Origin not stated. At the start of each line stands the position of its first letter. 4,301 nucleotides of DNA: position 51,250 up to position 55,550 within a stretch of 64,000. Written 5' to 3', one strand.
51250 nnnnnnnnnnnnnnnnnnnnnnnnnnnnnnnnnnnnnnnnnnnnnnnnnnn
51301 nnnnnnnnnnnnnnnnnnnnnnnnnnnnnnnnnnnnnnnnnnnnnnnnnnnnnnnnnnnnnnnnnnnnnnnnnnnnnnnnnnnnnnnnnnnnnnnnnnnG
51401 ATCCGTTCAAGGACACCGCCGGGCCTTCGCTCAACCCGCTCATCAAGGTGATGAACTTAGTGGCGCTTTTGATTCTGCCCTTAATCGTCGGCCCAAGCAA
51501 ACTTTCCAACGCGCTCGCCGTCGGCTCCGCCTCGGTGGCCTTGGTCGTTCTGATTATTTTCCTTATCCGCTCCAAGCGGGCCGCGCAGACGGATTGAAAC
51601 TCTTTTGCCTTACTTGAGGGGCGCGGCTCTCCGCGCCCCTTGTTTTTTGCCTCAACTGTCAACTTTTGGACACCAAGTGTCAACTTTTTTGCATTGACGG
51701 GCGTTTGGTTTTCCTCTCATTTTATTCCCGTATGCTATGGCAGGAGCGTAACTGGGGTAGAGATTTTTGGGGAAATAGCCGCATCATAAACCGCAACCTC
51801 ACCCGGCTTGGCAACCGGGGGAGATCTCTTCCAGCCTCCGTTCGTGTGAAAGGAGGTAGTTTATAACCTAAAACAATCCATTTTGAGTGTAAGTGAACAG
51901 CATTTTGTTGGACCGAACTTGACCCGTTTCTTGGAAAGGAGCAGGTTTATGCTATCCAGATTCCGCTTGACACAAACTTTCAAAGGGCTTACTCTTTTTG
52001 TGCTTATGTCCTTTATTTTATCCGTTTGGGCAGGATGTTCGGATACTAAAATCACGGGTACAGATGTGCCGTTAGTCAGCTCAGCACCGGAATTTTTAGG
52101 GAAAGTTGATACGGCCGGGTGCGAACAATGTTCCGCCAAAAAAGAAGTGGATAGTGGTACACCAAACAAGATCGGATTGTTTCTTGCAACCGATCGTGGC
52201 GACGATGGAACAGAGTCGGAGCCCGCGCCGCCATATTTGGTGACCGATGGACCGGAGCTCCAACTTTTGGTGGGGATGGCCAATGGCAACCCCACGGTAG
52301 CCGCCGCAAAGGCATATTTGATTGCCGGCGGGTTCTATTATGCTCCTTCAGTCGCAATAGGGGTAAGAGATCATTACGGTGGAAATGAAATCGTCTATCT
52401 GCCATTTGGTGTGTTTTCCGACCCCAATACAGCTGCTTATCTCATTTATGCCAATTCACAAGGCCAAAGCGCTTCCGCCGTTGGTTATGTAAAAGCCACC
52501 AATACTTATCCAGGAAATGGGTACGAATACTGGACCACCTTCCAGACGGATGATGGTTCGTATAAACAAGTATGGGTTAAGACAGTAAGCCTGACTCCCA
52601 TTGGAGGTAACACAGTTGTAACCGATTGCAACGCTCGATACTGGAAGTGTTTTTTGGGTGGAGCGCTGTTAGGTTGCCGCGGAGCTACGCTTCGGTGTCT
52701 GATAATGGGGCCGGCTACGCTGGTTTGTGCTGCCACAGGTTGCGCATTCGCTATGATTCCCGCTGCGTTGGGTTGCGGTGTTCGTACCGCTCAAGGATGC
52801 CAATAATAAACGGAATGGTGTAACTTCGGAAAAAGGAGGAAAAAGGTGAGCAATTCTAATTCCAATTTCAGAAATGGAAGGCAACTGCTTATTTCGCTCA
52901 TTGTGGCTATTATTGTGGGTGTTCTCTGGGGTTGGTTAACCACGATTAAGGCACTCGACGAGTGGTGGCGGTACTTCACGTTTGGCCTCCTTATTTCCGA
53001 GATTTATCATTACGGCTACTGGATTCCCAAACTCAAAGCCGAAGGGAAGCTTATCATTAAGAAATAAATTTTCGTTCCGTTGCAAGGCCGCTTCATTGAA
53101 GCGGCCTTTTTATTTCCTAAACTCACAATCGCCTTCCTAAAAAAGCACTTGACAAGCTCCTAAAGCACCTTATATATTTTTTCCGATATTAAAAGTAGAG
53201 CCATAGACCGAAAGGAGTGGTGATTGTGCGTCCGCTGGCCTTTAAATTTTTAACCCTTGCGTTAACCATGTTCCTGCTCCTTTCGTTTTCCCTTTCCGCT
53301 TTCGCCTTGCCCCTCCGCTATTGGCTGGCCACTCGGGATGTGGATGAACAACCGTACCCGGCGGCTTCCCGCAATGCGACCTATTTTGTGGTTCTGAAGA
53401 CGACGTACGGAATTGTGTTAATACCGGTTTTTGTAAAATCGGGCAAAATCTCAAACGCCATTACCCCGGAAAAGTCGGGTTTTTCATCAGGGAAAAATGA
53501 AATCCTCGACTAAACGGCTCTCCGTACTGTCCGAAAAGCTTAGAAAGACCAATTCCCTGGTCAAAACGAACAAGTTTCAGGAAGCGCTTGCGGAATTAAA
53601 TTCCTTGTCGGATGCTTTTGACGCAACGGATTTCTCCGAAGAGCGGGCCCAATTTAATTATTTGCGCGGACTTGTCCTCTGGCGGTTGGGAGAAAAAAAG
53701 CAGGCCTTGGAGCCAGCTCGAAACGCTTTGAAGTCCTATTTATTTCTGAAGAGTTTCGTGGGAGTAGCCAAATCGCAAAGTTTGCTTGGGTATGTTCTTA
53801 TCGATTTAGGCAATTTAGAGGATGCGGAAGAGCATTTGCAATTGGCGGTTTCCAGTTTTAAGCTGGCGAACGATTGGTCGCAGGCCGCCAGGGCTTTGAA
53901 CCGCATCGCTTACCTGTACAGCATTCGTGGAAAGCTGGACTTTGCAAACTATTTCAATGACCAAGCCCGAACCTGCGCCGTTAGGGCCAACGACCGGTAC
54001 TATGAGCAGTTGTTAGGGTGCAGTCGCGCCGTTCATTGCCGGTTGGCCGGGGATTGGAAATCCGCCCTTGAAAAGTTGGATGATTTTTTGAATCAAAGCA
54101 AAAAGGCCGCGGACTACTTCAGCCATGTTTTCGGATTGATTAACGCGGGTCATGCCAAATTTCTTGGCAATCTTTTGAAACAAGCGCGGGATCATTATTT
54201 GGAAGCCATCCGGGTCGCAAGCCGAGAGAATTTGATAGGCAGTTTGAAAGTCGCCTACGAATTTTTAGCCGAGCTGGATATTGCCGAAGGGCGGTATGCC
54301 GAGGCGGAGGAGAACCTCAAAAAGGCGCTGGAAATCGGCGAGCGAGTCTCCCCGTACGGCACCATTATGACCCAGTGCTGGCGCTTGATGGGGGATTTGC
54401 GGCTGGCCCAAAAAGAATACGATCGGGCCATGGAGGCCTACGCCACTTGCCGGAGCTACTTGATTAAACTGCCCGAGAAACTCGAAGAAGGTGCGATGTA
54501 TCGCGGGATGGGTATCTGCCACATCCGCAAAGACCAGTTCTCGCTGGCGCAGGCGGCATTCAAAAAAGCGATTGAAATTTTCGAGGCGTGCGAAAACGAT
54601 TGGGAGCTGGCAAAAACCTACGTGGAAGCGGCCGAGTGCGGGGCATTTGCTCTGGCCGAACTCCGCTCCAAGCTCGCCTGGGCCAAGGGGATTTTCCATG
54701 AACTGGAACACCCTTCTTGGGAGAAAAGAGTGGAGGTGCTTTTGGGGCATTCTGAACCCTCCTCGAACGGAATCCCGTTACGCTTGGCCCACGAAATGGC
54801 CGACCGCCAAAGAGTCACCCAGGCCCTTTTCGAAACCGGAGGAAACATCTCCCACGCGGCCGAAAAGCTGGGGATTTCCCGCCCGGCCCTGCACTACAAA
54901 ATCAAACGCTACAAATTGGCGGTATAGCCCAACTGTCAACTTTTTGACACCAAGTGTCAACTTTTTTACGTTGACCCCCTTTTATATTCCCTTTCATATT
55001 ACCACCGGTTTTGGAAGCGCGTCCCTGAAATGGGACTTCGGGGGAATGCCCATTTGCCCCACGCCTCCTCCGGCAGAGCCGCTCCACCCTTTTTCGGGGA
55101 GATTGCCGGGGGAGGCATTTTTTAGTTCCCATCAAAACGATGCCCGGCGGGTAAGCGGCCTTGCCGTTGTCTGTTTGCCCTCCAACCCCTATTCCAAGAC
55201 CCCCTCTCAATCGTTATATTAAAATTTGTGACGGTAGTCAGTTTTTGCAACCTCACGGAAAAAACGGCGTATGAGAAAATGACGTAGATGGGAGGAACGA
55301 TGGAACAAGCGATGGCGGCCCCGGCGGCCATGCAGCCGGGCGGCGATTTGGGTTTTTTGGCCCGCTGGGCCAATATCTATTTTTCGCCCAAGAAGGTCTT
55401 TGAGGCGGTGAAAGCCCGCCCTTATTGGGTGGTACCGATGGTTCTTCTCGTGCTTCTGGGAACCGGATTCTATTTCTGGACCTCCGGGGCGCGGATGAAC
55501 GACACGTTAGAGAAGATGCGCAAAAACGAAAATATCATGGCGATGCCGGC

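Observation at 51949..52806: Secreted protein with an extremely Cys-rich, hydrophobic, Gly-containing C-terminal 60 residues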

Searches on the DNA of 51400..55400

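Call 53: search_rna_families(source=window, start=51400, end=55400, threshold=evalue, max_evalue=1)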
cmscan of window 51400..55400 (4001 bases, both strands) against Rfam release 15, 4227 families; matches with E-value up to 1: 5.
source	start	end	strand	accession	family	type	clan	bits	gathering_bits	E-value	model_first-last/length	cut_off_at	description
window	51587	51654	+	RF00519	suhB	Gene; sRNA;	CL00108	23.1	41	0.12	1-77/77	no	Makes More Granules Regulator RNA (mmgR)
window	51611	51655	-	RF02066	STnc320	Gene; sRNA;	-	21.5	50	0.99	1-55/55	no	Salmonella enterica sRNA STnc320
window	52977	53114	+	RF00513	Trp_leader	Cis-reg; leader;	-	20.5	41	0.91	1-100/100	no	Tryptophan operon leader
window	53903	53954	-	RF00675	mir-145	Gene; miRNA;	-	19.9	50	0.53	1-86/86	no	mir-145 microRNA precursor family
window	53692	53765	-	RF02423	Bp1_781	Gene; sRNA;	-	16.3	80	0.4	1-230/230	no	Burkholderia sRNA Bp1_Cand871_SIPHT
